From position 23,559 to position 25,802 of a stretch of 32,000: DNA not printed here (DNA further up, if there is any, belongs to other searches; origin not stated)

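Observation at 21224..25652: Three-gene module: C5-MTase, MORC-like GHKL ATPase-nuclease fusion and SRA-like/Mrr nuclease, a candidate uncharacterised defence system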

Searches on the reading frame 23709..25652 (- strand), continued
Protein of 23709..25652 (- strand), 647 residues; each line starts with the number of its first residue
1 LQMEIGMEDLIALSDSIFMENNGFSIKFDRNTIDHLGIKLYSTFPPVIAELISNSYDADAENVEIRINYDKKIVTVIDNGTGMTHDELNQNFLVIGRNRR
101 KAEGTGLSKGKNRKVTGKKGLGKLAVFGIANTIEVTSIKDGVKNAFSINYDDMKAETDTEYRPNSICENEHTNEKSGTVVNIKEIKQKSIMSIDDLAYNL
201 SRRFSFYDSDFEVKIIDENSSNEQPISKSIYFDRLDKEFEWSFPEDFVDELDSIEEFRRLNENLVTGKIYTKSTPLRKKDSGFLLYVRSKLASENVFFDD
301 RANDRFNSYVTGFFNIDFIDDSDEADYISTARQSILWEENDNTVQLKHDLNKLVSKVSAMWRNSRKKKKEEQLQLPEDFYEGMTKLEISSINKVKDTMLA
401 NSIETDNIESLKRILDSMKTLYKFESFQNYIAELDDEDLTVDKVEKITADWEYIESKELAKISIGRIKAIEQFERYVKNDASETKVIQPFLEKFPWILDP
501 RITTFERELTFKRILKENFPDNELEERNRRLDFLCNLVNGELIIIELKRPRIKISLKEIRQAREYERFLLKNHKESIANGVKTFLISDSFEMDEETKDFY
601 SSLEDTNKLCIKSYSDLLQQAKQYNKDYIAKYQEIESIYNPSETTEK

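Call 31: search_protein_representatives(protein=window:23709-25652:-)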
Query: 647 residues. Proteins with E-value up to 0.001 (for the whole library): 4850; up to 1e-10: 1565; up to 1e-30: 490. The best 150 are listed.
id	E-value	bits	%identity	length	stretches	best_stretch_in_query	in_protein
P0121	3.1e-196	669.9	50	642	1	26-642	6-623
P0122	3.2e-166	570.8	47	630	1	26-636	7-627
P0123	1.3e-140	486.2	43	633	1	24-638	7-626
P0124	5.5e-140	484.1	41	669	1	21-637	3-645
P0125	2.4e-124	432.5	41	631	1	24-638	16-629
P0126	1.3e-122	426.7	40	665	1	7-635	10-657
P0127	2.9e-121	422.3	39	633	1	22-640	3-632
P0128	4.1e-119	415.2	38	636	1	14-638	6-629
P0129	1.3e-114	400.4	40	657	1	23-636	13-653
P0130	1.9e-114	399.8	38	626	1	25-639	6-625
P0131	2.3e-114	399.5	62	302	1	346-638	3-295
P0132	3.7e-114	398.9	39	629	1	22-636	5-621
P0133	1.4e-113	396.9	39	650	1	25-638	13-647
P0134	9.8e-112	390.8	37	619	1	24-635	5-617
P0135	3.1e-108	379.3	37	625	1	25-633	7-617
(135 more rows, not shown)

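Call 43: search_dna_similar(query=window:23709-25652:-, collection=plasmids, mode=protein, max_evalue=1e-10, max_rows=30)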
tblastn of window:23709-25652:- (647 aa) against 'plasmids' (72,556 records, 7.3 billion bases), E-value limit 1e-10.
Records with a match: 20; places in all: 20; records where one place covers at least 80% of the query: 10.
Best place of each record, by identity: 60-80% 1; <60% 19.
By first word of the organism name: Burkholderia 4; Rhizobium 2; Neisseria 2; Campylobacter 2; Streptococcus 1; Acinetobacter 1; Rubrobacter 1; Halobaculum 1; Pantoea 1; Haloplanus 1; and 4 more.
By predicted mobility (MOB-suite, as given by PLSDB): non-mobilizable 11; conjugative 8; mobilizable 1.
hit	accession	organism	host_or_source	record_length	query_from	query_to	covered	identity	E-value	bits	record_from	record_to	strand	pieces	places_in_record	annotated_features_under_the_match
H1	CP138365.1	Streptococcus agalactiae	Homo sapiens,cell culture,urine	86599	46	641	92%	79.4%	0e+0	924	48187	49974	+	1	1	ATP-binding protein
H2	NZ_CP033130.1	Acinetobacter wuhouensis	Culture,Sewage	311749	19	635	95%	35.4%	2e-105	358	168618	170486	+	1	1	ATP-binding protein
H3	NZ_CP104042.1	Rhizobium sp. WSM4643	Pisum sativum,Cell culture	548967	16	639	96%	26.8%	1e-43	176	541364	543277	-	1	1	ATP-binding protein | DNA cytosine methyltransferase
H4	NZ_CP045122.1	Rubrobacter marinus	single pure culture,marine sediment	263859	24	638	95%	26.6%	2e-41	169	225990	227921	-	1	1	ATP-binding protein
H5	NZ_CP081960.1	Halobaculum magnesiiphilum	cell culture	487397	20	634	95%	26.2%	4e-42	172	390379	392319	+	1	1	ATP-binding protein | DNA cytosine methyltransferase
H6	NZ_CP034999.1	Rhizobium acidisoli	Phaseolus vulgaris,root nodule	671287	26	640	95%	25.7%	3e-40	166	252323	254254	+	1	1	ATP-binding protein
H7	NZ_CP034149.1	Pantoea agglomerans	whole organism,Poland, Warsaw area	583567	22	629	94%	25.4%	2e-40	166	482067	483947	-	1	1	ATP-binding protein | DNA cytosine methyltransferase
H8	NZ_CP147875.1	Haloplanus sp. GX21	cell culture,marine solar saltern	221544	20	567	85%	27.4%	2e-40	166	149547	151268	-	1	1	ATP-binding protein | DNA cytosine methyltransferase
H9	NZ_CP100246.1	Burkholderia glumae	cell culture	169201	22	550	82%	25.6%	9e-32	140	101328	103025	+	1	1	ATP-binding protein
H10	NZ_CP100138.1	Burkholderia glumae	cell culture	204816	22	550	82%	25.6%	9e-32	140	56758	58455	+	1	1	ATP-binding protein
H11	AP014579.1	Burkholderia sp. RPE67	Riptortus pedestris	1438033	24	365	53%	37.3%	6e-54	207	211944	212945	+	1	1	putative membrane protein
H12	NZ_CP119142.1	Neisseria gonorrhoeae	Homo sapiens,whole organism,synovial ...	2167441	19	365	54%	34.9%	4e-50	196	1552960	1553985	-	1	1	none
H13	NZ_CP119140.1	Neisseria gonorrhoeae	Homo sapiens,whole organism,blood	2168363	19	365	54%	34.9%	4e-50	196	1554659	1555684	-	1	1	none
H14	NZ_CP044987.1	Deinococcus sp. AJ005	single cell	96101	24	365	53%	29.0%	8e-29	130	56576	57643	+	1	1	ATP-binding protein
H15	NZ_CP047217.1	Campylobacter coli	pig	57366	32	335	47%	31.4%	3e-27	125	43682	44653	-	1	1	ATP-binding protein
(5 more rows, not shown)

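Call 44: predict_structure(alignment_id=A1)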
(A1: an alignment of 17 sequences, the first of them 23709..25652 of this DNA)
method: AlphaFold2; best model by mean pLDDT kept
length: 647 residues; sequences in the alignment: 17
mean_pLDDT: 57.5   pTM: 0.41
mean pLDDT of the five models: 57.5, 56.3, 54.5, 54.5, 49.8
residues with pLDDT >= 90: 31; 70-90: 160; 50-70: 209; < 50: 247
segments of 3 or more residues with pLDDT < 50: 1-21, 38-40, 97-105, 121-124, 236-246, 264-339, 455-478, 480-549, 627-629, 639-647
pLDDT, mean of each block of 10 residues (from residue 1): 36 33 69 54 67 77 90 89 82 57 48 52 56 88 88 73 87 89 81 81 60 89 76 44 47 66 46 30 24 24 25 32 38 37 59 59 63 73 74 73 56 69 62 54 56 49 43 47 42 40 31 38 36 32 44 67 63 54 61 82 77 58 48 49 42
secondary structure, 60 per line:
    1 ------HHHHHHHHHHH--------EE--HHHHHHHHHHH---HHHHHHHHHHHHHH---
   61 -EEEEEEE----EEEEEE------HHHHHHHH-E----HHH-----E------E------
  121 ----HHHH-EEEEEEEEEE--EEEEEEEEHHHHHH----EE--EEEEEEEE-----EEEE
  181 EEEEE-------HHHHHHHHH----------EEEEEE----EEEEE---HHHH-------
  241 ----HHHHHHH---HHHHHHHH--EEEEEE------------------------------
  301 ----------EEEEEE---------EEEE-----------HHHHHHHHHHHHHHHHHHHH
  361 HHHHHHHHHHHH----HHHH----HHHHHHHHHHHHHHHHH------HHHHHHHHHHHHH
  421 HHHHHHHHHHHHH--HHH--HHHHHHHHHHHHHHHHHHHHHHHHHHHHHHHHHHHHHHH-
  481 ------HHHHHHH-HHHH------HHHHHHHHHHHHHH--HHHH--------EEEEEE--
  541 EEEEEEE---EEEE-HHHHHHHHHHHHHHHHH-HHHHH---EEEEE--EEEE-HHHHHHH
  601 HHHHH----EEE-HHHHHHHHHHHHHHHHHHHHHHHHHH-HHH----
elements in order (helices of 4 or more, strands of 3 or more residues): H7-17 H30-40 H44-57 E62-68 E73-78 H85-92 H125-128 E130-139 E142-149 H150-155 E164-171 E177-185 H193-201 E212-217 E222-226 H230-233 H245-251 H255-262 E265-270 E311-316 E326-329 H341-372 H377-380 H385-401 H408-433 H441-479 H487-493 H495-498 H505-518 H521-524 E533-538 E541-547 E551-554 H556-572 H574-578 E582-586 E589-592 H594-605 E610-612 H614-639

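Call 46: search_solved_structures(query=A2, max_evalue=1)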
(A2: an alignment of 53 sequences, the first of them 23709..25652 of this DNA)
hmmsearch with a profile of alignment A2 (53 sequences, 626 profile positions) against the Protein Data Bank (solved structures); distinct sequences matched with E-value up to 1: 178 (the best 60 are shown).
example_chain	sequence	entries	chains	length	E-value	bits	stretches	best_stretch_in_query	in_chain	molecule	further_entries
2ior_A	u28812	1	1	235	1.3e-09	40.5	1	22-168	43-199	Chaperone protein htpG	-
7c04_A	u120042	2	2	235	1.8e-09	40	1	20-123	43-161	Heat shock protein 75 kDa, mitochondrial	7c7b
5f3k_A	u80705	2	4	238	1.9e-09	40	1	20-123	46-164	Heat shock protein 75 kDa, mitochondrial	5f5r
7u8u_A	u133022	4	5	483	8.9e-09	37.7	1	21-123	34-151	Heat shock protein 75 kDa, mitochondrial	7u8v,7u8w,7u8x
7kck_A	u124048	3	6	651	9.7e-09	37.6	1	21-123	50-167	Heat shock protein 75 kDa, mitochondrial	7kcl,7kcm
4z1f_A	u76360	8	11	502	1.1e-08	37.4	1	21-123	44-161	Heat shock protein 75 kDa, mitochondrial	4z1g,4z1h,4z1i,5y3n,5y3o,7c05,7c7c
7ulk_A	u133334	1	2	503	1.1e-08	37.4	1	21-123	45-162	Heat shock protein 75 kDa, mitochondrial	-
5hph_A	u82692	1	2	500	1.2e-08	37.3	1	21-123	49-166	Heat shock protein 75 kDa, mitochondrial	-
6xg6_A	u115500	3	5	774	1.5e-08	37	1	21-123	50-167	Heat shock protein 75 kDa, mitochondrial, Fibronectin binding protein fusion | Heat shock protein 75 kDa, mitochondrial, SpyCatcher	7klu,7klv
7ull_A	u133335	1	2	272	1.7e-08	36.8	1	4-241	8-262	Endoplasmin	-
1qy8_A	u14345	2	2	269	1.7e-08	36.7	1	4-241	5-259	Endoplasmin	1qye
7klu_B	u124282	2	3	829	1.7e-08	36.7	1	21-123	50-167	Heat shock protein 75 kDa, mitochondrial, SpyTag, Succinate dehydrogenase [ubiquinone] iro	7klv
4nh9_A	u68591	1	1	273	1.8e-08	36.7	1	4-241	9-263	Endoplasmin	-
1yt2_A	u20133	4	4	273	1.8e-08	36.7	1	4-241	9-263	Endoplasmin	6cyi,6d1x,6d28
9n2k_A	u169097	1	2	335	3.9e-08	35.6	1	28-88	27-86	DNA mismatch repair protein MutL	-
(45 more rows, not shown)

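Call 47: search_protein_families(library=pfam, alignment_id=A2, max_evalue=0.01)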
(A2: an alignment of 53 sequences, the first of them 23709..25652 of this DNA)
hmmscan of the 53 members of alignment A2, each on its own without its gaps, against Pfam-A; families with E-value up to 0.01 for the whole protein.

A. member 1, window:23709-25652:- (647 aa): 3 families
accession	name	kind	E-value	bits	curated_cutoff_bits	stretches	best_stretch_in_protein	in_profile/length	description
PF13589.12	HATPase_c_3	-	5.2e-23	82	25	1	44-178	3-137/137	Histidine kinase-, DNA gyrase B-, and HSP90-like ATPase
PF02518.31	HATPase_c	-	4.7e-07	30.7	26.4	1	47-107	9-75/111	Histidine kinase-, DNA gyrase B-, and HSP90-like ATPase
PF01939.22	NucS_C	-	0.0009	19.7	24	0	531-593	34-91/124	Endonuclease NucS C-terminal domain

B. families by the number of members that match (of 53 scanned): 15 families
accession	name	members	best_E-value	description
PF13589.12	HATPase_c_3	53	1.4e-25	Histidine kinase-, DNA gyrase B-, and HSP90-like ATPase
PF02518.31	HATPase_c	50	1.9e-07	Histidine kinase-, DNA gyrase B-, and HSP90-like ATPase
PF13588.12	HSDR_N_2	21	2.3e-05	Type I restriction enzyme R protein N terminus (HSDR_N)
PF14082.12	SduA_C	19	4.5e-08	Shedu protein SduA, C-terminal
PF01939.22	NucS_C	9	9.1e-05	Endonuclease NucS C-terminal domain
PF25794.1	SACS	5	3.7e-06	Sacsin domain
PF04313.20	HSDR_N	5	0.0011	Type I restriction enzyme R protein N terminus (HSDR_N)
PF14281.12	PDDEXK_4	2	0.0018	PD-(D/E)XK nuclease superfamily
PF11304.13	DUF3106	1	0.00043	Protein of unknown function (DUF3106)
PF01042.26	Ribonuc_L-PSP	1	0.0015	Endoribonuclease L-PSP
PF12816.13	TPR_Vps8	1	0.0027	Vps8 central TPR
PF07309.16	FlaF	1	0.005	Flagellar protein FlaF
PF06319.18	MmcB-like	1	0.0055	DNA repair protein MmcB-like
PF06250.17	YhcG_C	1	0.0063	YhcG PDDEXK nuclease domain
PF07097.16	DUF1359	1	0.0071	Protein of unknown function (DUF1359)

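Call 48: get_annotated_region(hit=H1, flank=6000)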
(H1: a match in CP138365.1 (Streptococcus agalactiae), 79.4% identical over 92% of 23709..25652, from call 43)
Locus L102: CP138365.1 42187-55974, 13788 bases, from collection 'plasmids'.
description: Streptococcus agalactiae strain R31-snf2-MTast1 plasmid pR31-snf2-M, complete sequence
organism: Streptococcus agalactiae (NCBI taxid 1311)
taxonomy: Bacteria; Bacillota; Bacilli; Lactobacillales; Streptococcaceae; Streptococcus; Streptococcus agalactiae
host: -; source: Homo sapiens,cell culture,urine; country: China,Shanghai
typing (MOB-suite, as given by PLSDB): conjugative; relaxase MOBT; mating-pair formation MPF_T
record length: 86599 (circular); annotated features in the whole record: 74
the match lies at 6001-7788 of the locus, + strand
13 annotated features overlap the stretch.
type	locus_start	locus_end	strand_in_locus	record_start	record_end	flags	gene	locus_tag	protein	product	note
CDS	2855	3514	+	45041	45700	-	-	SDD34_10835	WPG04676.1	DNA-binding protein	-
CDS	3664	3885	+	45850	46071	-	-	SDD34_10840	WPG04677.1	helix-turn-helix transcriptional regulator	-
CDS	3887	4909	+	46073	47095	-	-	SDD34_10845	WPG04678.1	DNA cytosine methyltransferase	-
CDS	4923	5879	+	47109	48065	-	-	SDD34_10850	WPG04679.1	HaeIII family restriction endonuclease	-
CDS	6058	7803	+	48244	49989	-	-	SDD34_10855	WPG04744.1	ATP-binding protein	-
CDS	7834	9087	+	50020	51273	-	-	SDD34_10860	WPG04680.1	DNA cytosine methyltransferase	-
CDS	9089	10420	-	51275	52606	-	-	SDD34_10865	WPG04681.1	relaxase/mobilization nuclease domain-containing protein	-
CDS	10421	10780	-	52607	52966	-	-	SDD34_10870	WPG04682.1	plasmid mobilization relaxosome protein MobC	-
CDS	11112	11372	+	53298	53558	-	-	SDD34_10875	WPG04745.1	metalloregulator ArsR/SmtB family transcription factor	-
CDS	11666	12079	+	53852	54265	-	-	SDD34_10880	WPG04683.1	sigma-70 family RNA polymerase sigma factor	-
CDS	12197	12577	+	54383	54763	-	-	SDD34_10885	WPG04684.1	GntR family transcriptional regulator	-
CDS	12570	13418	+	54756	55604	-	-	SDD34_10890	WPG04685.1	ABC transporter ATP-binding protein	-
CDS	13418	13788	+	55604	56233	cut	-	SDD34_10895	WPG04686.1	ABC-2 transporter permease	-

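Call 49: get_annotated_region(hit=H2, flank=4000)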
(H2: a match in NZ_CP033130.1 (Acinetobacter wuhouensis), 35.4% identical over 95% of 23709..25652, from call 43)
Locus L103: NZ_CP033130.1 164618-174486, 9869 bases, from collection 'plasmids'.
description: Acinetobacter wuhouensis strain WCHAW010062 plasmid pOXA23_010062, complete sequence
organism: Acinetobacter wuhouensis (NCBI taxid 1879050)
taxonomy: Bacteria; Pseudomonadota; Gammaproteobacteria; Moraxellales; Moraxellaceae; Acinetobacter; Acinetobacter wuhouensis
host: -; source: Culture,Sewage; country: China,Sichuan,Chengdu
typing (MOB-suite, as given by PLSDB): mobilizable; relaxase MOBP
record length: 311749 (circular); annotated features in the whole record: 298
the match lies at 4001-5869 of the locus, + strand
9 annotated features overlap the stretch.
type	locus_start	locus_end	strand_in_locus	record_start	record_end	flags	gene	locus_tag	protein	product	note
CDS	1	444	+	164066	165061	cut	-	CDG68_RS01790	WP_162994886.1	TniB family NTP-binding protein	-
CDS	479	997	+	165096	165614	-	-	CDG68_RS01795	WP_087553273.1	hypothetical protein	-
CDS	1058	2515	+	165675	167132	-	-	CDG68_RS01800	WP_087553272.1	TniQ family protein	-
CDS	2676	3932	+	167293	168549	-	-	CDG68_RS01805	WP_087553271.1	DNA cytosine methyltransferase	GO:0006304 - DNA modification [Evidence IEA]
CDS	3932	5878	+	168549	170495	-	-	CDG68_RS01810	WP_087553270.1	ATP-binding protein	-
CDS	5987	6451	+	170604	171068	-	-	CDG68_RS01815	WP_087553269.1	3'-5' exoribonuclease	-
CDS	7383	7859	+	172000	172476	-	-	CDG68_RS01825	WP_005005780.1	hypothetical protein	-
CDS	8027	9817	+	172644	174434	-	-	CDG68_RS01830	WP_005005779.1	hypothetical protein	-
CDS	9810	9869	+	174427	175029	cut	-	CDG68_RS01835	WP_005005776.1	hypothetical protein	-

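Call 50: get_annotated_region(hit=H7, flank=4000)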
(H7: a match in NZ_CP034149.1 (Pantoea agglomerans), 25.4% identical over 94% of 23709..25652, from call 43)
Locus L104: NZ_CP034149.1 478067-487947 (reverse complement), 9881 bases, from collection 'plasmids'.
description: Pantoea agglomerans strain L15 plasmid pPagL15_1, complete sequence
organism: Pantoea agglomerans (NCBI taxid 549)
taxonomy: Bacteria; Pseudomonadota; Gammaproteobacteria; Enterobacterales; Erwiniaceae; Pantoea; Pantoea agglomerans
host: -; source: whole organism,Poland, Warsaw area; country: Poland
typing (MOB-suite, as given by PLSDB): non-mobilizable; replicon rep_cluster_1232
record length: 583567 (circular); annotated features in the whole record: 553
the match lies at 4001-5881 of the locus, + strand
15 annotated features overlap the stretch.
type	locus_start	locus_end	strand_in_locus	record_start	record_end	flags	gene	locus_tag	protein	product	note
CDS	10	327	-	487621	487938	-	-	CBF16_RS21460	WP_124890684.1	helix-turn-helix transcriptional regulator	-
CDS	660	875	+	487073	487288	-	-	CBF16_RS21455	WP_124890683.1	hypothetical protein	-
CDS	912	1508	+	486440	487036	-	-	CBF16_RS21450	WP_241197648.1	DUF1367 family protein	-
CDS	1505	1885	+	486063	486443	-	-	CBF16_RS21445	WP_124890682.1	hypothetical protein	-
CDS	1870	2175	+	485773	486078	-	-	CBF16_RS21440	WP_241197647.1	Ref family recombination enhancement nuclease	-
CDS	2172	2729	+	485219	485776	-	-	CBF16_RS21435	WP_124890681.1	DUF1133 family protein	-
CDS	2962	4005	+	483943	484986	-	-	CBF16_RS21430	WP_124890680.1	DNA cytosine methyltransferase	GO:0006304 - DNA modification [Evidence IEA]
CDS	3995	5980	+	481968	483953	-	-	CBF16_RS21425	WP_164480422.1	ATP-binding protein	-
CDS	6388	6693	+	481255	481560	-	-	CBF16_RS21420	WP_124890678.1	hypothetical protein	-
CDS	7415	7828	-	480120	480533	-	-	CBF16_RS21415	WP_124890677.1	YlcI/YnfO family protein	-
CDS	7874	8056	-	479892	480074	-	-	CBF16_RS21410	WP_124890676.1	type II toxin-antitoxin system HicA family toxin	-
CDS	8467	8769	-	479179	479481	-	-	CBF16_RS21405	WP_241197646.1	hypothetical protein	-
CDS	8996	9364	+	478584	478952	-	-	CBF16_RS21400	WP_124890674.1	putative holin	-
CDS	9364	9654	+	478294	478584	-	-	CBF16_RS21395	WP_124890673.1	phage holin family protein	-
CDS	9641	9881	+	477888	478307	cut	-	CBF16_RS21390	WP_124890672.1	structural protein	-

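Call 68: find_encoding_contigs(protein=P0001, flank=8000, max_places=4)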
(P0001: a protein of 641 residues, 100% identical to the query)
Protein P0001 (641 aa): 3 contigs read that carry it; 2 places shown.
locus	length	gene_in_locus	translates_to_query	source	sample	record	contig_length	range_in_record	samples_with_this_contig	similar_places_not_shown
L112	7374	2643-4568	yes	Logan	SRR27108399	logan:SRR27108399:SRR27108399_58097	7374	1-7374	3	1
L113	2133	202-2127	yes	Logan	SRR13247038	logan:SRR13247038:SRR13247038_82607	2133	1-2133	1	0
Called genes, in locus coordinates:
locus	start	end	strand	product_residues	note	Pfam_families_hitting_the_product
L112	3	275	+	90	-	?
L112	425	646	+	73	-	PF13443:HTH_26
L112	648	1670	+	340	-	PF00145:DNA_methylase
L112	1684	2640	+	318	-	PF09556:RE_HaeIII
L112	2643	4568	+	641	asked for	PF02518:HATPase_c (weak), PF13589:HATPase_c_3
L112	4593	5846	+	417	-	PF00145:DNA_methylase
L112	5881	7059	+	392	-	PF18062:RE_AspBHI_N, PF04471:Mrr_cat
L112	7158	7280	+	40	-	-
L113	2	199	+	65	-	?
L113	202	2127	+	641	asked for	PF02518:HATPase_c (weak), PF13589:HATPase_c_3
